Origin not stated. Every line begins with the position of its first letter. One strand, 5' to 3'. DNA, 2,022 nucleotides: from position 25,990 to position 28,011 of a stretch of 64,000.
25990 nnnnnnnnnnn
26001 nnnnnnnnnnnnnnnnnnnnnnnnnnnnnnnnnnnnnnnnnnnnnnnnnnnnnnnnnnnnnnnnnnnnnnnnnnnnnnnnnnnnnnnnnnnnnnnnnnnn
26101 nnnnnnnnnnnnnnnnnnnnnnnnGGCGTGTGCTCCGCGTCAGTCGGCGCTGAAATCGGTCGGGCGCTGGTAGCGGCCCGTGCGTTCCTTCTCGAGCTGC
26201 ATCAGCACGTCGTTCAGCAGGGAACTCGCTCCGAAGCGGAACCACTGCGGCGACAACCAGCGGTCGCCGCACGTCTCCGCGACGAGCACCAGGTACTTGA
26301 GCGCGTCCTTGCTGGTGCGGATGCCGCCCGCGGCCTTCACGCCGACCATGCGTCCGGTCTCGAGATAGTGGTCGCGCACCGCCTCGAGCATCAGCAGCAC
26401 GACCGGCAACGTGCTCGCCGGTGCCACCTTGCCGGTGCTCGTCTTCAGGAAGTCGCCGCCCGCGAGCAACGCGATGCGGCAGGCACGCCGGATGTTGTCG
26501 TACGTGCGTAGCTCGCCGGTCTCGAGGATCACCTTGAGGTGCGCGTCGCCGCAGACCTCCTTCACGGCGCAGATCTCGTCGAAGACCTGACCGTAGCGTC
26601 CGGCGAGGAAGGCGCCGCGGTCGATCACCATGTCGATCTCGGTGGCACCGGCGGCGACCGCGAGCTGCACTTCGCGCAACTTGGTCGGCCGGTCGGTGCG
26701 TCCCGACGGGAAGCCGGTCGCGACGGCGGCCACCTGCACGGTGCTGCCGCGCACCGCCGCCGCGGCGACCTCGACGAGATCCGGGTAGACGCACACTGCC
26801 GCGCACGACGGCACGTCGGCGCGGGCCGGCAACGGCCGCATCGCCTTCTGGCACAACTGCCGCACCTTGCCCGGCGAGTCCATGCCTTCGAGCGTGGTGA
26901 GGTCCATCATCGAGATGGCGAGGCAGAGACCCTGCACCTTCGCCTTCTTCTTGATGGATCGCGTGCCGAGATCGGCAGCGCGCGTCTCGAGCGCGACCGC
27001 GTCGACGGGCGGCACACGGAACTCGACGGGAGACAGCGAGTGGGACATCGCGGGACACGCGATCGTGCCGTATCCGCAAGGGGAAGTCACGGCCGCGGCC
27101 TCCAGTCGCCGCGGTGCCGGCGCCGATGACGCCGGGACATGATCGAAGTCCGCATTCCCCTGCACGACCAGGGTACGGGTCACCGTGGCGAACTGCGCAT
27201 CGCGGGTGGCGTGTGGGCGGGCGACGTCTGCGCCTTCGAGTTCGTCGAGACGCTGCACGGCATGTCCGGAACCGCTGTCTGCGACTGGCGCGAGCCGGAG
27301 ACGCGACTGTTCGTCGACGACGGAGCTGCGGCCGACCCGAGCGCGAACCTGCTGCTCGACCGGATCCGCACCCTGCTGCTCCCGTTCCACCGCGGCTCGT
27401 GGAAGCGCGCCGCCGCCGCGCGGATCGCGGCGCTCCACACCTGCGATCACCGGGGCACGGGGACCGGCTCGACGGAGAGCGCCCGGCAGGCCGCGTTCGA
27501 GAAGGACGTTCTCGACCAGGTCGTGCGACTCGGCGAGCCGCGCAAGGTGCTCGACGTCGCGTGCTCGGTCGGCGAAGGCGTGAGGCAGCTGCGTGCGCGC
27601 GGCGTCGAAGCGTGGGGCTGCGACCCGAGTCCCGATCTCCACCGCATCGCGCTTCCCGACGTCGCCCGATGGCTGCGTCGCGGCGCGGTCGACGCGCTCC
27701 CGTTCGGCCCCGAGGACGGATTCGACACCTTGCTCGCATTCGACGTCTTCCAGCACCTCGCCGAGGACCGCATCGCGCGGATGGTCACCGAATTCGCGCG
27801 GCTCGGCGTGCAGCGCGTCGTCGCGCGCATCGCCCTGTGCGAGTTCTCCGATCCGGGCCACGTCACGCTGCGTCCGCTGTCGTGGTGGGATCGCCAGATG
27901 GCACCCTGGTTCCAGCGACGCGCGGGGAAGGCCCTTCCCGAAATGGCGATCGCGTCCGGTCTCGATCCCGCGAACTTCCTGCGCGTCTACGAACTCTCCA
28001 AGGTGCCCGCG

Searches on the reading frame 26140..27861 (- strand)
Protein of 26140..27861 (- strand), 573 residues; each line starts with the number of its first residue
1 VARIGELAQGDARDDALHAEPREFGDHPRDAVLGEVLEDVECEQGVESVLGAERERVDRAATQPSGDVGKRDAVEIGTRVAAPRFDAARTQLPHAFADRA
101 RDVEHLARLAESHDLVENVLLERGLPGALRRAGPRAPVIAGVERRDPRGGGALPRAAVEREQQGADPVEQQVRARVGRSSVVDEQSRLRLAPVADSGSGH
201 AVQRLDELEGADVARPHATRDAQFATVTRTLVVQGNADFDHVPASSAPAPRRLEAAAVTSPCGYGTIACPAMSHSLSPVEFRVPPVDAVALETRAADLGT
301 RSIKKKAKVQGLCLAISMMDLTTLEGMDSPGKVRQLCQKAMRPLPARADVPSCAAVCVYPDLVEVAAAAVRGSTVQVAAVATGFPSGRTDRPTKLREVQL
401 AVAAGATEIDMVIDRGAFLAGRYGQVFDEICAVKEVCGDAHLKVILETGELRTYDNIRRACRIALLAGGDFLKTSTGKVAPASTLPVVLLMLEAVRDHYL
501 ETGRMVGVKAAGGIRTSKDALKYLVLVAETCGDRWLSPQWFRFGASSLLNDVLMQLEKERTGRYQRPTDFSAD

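Call 74: search_protein_families(library=pfam, proteins=[window:26140-27861:-], max_evalue=0.0001)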
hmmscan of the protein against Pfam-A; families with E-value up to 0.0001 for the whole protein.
window:26140-27861:- (573 aa): 1 family
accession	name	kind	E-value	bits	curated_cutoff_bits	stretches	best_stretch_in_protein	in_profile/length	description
PF01791.15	DeoC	-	5.9e-22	78.9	23.8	1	315-551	2-226/229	DeoC/LacD family aldolase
